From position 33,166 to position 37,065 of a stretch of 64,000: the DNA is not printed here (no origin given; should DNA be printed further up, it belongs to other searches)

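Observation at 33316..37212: Two-gene operon of a 97-aa helical protein and an unrecognisable 1199-aa membrane-spanning giant protein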

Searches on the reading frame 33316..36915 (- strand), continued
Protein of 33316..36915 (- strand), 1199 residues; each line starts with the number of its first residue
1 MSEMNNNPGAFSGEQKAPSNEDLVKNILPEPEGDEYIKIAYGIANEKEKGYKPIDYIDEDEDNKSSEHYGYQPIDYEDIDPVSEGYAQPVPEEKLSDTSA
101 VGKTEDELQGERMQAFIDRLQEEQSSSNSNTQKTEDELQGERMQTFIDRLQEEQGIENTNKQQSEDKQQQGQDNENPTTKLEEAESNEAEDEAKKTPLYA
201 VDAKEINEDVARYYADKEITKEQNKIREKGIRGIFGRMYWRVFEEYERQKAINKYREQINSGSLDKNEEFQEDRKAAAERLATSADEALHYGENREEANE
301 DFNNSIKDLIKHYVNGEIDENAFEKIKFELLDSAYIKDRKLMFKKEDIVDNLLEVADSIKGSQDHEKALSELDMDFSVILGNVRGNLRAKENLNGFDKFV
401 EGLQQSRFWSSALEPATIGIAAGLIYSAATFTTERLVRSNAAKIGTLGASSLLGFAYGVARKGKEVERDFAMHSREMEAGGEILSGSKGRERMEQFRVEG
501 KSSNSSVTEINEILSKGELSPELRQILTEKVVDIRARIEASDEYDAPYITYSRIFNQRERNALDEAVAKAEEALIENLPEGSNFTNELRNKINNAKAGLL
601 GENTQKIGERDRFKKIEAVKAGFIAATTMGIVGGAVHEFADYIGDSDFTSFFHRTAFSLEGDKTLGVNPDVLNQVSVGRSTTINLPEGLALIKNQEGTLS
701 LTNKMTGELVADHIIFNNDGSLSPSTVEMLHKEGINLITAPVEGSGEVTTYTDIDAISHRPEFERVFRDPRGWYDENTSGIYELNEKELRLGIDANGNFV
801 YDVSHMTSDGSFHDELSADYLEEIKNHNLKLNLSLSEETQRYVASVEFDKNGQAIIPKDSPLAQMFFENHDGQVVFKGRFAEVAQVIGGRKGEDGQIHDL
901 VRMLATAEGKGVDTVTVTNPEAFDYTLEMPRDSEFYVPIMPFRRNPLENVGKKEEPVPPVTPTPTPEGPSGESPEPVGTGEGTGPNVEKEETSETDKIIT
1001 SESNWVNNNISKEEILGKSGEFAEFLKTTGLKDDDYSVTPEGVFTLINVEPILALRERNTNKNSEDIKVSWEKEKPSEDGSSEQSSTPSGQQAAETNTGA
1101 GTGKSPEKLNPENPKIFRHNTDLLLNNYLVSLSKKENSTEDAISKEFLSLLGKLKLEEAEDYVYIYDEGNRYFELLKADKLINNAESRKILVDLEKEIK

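Call 83: find_encoding_contigs(protein=P0004, flank=8000, max_places=2)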
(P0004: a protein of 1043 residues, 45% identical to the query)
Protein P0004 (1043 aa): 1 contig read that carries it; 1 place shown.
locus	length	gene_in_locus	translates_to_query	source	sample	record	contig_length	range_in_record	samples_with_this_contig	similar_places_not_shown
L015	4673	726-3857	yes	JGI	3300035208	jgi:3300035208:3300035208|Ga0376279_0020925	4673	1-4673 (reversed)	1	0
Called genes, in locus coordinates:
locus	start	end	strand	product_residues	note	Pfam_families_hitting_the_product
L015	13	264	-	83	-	-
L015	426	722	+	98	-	-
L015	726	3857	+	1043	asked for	-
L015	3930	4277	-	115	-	-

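Call 86: find_encoding_contigs(protein=P0005, flank=10000, max_places=2)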
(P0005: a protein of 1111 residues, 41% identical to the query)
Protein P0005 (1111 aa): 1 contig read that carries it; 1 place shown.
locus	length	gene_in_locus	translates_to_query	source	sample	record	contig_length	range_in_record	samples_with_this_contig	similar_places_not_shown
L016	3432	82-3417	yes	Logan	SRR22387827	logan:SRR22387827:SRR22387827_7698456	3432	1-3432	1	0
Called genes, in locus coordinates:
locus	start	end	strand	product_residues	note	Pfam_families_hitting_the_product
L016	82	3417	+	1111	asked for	-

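Call 87: find_encoding_contigs(protein=P0008, flank=10000, max_places=2)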
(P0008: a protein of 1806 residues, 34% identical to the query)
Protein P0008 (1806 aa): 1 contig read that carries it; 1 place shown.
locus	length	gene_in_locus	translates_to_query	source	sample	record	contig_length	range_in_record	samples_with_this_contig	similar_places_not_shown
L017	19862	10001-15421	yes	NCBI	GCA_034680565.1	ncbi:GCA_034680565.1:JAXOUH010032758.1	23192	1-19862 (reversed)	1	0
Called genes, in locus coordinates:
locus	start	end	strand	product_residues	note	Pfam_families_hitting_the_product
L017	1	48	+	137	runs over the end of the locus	PF00252:Ribosomal_L16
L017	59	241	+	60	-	PF00831:Ribosomal_L29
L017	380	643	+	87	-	PF00366:Ribosomal_S17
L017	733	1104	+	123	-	PF00238:Ribosomal_L14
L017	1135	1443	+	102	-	PF22682:Ribosomal_uL24m-like (weak), PF00467:KOW, PF17136:ribosomal_L24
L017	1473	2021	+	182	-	PF00281:Ribosomal_L5, PF00673:Ribosomal_L5_C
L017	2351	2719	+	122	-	PF00410:Ribosomal_S8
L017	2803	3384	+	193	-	PF00347:Ribosomal_L6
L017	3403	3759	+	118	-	PF00861:Ribosomal_L18p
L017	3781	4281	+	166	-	PF00333:Ribosomal_S5, PF03719:Ribosomal_S5_C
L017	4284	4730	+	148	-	PF00828:Ribosomal_L27A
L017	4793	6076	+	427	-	PF00344:SecY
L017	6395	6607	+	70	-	-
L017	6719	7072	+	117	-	-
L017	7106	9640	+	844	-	PF26449:DUF8128, PF02534:T4SS-DNA_transf, PF01935:DUF87 (weak), PF10412:TrwB_AAD_bind (weak), PF12696:TraG-D_C (faint)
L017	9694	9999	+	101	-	PF18908:DUF5663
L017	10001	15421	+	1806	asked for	PF00648:Peptidase_C2 (weak)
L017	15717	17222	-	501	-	-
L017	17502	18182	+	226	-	-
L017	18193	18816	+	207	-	-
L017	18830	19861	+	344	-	?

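Call 96: find_encoding_contigs(protein=P0010, flank=10000, max_places=2)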
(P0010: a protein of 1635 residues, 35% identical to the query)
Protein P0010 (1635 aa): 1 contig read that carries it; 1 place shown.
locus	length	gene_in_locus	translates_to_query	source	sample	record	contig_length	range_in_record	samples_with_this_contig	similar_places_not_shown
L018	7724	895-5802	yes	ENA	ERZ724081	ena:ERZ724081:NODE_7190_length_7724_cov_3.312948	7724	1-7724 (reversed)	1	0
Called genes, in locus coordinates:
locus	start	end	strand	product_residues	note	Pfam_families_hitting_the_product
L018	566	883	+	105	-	PF18908:DUF5663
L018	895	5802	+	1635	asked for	-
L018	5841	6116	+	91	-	-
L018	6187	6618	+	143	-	PF00011:HSP20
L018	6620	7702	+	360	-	PF12229:PG_binding_4 (weak)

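Call 97: find_encoding_contigs(protein=P0007, flank=10000, max_places=2)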
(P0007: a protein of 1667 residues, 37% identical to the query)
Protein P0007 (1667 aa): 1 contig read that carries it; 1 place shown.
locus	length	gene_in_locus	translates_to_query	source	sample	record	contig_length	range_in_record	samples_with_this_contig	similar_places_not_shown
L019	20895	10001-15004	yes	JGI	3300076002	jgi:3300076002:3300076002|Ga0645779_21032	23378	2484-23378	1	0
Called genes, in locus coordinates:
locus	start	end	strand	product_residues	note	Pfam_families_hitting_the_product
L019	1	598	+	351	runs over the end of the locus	-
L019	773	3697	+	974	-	PF00041:fn3 (weak)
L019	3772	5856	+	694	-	PF00041:fn3 (faint), PF16655:PhoD_N (faint), PF16656:Pur_ac_phosph_N, PF23376:Fn3_VIN3 (faint), PF25059:FN3_DSCAM-DSCAML_C (faint), PF16656:Pur_ac_phosph_N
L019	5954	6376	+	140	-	-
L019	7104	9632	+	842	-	PF01935:DUF87 (faint), PF26449:DUF8128, PF01580:FtsK_SpoIIIE (faint), PF02534:T4SS-DNA_transf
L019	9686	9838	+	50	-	-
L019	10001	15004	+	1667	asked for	PF00535:Glycos_transf_2 (faint)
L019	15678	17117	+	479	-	PF00204:DNA_gyraseB, PF01751:Toprim, PF00986:DNA_gyraseB_C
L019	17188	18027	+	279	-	PF00521:DNA_topoisoIV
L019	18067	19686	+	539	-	PF00521:DNA_topoisoIV, PF03989:DNA_gyraseA_C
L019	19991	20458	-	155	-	-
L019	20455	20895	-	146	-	?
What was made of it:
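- A T4CP neighbour recurs (calls 87, 97).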

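Call 98: find_encoding_contigs(protein=P0006, flank=10000, max_places=2)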
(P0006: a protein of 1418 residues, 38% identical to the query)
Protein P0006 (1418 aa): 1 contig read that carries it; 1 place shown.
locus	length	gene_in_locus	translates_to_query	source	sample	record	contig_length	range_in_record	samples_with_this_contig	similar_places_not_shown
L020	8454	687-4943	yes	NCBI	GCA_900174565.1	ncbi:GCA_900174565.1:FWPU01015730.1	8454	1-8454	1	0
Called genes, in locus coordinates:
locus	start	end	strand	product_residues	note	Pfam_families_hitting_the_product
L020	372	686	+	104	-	-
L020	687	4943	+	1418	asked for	-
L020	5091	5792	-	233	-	-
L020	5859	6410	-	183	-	PF00334:NDK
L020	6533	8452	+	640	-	?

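Call 103: list_cluster_members(proteins=[P0001, P0003])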
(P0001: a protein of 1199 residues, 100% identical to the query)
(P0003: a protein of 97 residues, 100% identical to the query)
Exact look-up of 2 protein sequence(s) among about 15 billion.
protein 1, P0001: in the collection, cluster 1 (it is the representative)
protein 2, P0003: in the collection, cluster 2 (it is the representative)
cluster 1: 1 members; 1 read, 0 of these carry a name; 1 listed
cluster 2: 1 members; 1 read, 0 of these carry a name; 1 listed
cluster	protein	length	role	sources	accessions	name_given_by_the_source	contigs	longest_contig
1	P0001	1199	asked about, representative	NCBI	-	-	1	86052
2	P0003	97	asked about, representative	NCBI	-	-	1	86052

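Call 108: search_protein_families(library=padloc, proteins=[window:33316-36915:-, P0008, P0010, P0007], max_evalue=0.01)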
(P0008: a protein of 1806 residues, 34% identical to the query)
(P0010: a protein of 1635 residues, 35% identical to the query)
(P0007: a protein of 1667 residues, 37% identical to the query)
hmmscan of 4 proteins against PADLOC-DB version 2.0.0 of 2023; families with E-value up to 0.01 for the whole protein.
window:33316-36915:- (1199 aa): 0 families

P0008 (1806 aa): 0 families

P0010 (1635 aa): 0 families

P0007 (1667 aa): 0 families

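Call 109: search_protein_families(library=pfam, proteins=[L017:7106-9640:+, L004:4492-7227:-, L008:2963-5701:-, L004:2164-4413:+, L017:15717-17222:-], max_evalue=0.0001)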
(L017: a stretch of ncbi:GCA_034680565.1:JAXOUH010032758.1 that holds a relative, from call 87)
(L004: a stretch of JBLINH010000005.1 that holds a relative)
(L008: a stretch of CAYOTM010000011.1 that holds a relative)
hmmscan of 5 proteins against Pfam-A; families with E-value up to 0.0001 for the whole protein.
L017:7106-9640:+ (844 aa): 4 families
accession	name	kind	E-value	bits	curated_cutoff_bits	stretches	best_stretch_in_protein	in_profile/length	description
PF02534.20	T4SS-DNA_transf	-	2.9e-09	36.7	20.1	1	413-723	44-355/468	Type IV secretory system Conjugative DNA transfer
PF10412.15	TrwB_AAD_bind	-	1.9e-07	30.8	20.5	1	418-742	14-310/387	Type IV secretion-system coupling protein DNA-binding domain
PF01935.23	DUF87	-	3.3e-07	31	23.2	1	419-503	23-101/220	Helicase HerA, central domain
PF12696.13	TraG-D_C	-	2.8e-05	24.5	22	1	674-750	3-75/126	TraM recognition site of TraD and TraG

L004:4492-7227:- (911 aa): 3 families
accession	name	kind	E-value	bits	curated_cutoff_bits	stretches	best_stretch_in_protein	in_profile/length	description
PF01935.23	DUF87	-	1.9e-06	28.6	23.2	1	496-546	10-62/220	Helicase HerA, central domain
PF12696.13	TraG-D_C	-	2e-05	24.9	22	1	766-832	3-72/126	TraM recognition site of TraD and TraG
PF10412.15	TrwB_AAD_bind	-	3.1e-05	23.5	20.5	0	500-549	7-56/387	Type IV secretion-system coupling protein DNA-binding domain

L008:2963-5701:- (912 aa): 5 families
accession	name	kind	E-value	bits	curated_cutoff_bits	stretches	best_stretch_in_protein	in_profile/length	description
PF00476.26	DNA_pol_A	-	2.9e-148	494.3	34.3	1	533-910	2-381/381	DNA polymerase family A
PF02739.22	5_3_exonuc_N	-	1.2e-55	188.1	34.3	1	7-175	1-164/164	5'-3' exonuclease, N-terminal resolvase-like domain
PF01367.25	5_3_exonuc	-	1.8e-25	89.7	40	1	177-273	2-95/97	5'-3' exonuclease, C-terminal SAM fold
PF22619.2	DNA_polI_exo1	-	2.2e-08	34.4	27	1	388-458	28-98/140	DNA polymerase I, ribonuclease H-like domain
PF01612.26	DNA_pol_A_exo1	-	1.9e-06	28.3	23.6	1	392-473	62-140/173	3'-5' exonuclease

L004:2164-4413:+ (749 aa): 4 families
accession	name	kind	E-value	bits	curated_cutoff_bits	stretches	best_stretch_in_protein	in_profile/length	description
PF02463.25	SMC_N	-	9.6e-60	202.2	40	1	3-734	2-219/220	RecF/RecN/SMC N terminal domain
PF13476.12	AAA_23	-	1.2e-21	78.8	27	1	5-199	1-197/201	AAA domain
PF13175.12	AAA_15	-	3.8e-10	40.4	32.1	1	1-399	1-292/374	AAA ATPase domain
PF13304.12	AAA_21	-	1e-06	29.5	27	1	27-98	2-81/304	AAA domain, putative AbiEii toxin, Type IV TA system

L017:15717-17222:- (501 aa): 0 families

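Call 119: find_related_loci(query=A3, collection=metagenome_contigs, flank=8000)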
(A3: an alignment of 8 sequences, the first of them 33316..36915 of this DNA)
Query A3 (1199 aa) in metagenome_contigs; peptide patterns used: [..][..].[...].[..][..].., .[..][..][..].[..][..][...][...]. (x = any residue, [..] = any of these).
358 stretches matched a pattern; 41 encode a relative of the query (tblastn E <= 1e-3); 41 distinct loci.
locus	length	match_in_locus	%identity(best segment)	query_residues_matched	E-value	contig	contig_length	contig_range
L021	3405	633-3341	42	156-1047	0e+0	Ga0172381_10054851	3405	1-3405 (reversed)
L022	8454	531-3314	33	90-958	4e-113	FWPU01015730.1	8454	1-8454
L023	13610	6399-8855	30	195-957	5e-83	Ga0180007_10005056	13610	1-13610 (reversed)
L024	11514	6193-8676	30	172-950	6e-81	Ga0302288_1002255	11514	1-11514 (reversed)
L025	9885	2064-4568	30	177-955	1e-78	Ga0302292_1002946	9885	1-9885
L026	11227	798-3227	30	192-954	1e-77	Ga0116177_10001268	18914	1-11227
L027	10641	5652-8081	30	192-954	9e-78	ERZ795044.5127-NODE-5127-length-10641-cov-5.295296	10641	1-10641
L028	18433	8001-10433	29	184-947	4e-75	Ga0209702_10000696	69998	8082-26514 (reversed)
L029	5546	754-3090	29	215-955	2e-73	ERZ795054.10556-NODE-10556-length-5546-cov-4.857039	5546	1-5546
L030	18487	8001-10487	28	196-977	4e-69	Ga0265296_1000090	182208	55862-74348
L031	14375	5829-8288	28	192-955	4e-63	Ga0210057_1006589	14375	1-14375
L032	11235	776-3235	28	192-955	4e-63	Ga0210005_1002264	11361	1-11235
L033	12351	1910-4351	28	208-976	1e-62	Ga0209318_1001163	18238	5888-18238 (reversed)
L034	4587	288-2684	28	230-950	1e-62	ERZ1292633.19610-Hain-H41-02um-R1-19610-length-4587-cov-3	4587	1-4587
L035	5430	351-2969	27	176-974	2e-61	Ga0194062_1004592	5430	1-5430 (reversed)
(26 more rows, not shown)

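Call 122: search_protein_families(library=pfam, proteins=[P0045, P0025, P0082, P0107, P0071], max_evalue=0.001)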
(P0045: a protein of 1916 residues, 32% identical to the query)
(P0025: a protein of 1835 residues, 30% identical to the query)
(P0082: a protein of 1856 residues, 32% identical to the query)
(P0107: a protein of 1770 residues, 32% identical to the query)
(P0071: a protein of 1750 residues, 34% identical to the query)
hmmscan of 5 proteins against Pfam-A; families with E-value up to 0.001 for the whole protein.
P0045 (1916 aa): 0 families

P0025 (1835 aa): 2 families
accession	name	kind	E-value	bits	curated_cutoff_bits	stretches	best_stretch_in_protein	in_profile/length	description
PF00069.31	Pkinase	-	7.9e-26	91.4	31.7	1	1560-1815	12-254/263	Protein kinase domain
PF07714.23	PK_Tyr_Ser-Thr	-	1.2e-14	54.8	23.1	1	1570-1813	26-249/258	Protein tyrosine and serine/threonine kinase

P0082 (1856 aa): 0 families

P0107 (1770 aa): 0 families

P0071 (1750 aa): 2 families
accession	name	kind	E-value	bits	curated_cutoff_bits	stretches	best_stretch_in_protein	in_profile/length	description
PF00069.31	Pkinase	-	6.6e-24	85.2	31.7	1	1479-1727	12-253/263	Protein kinase domain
PF07714.23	PK_Tyr_Ser-Thr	-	6.5e-14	52.3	23.1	1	1516-1727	47-250/258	Protein tyrosine and serine/threonine kinase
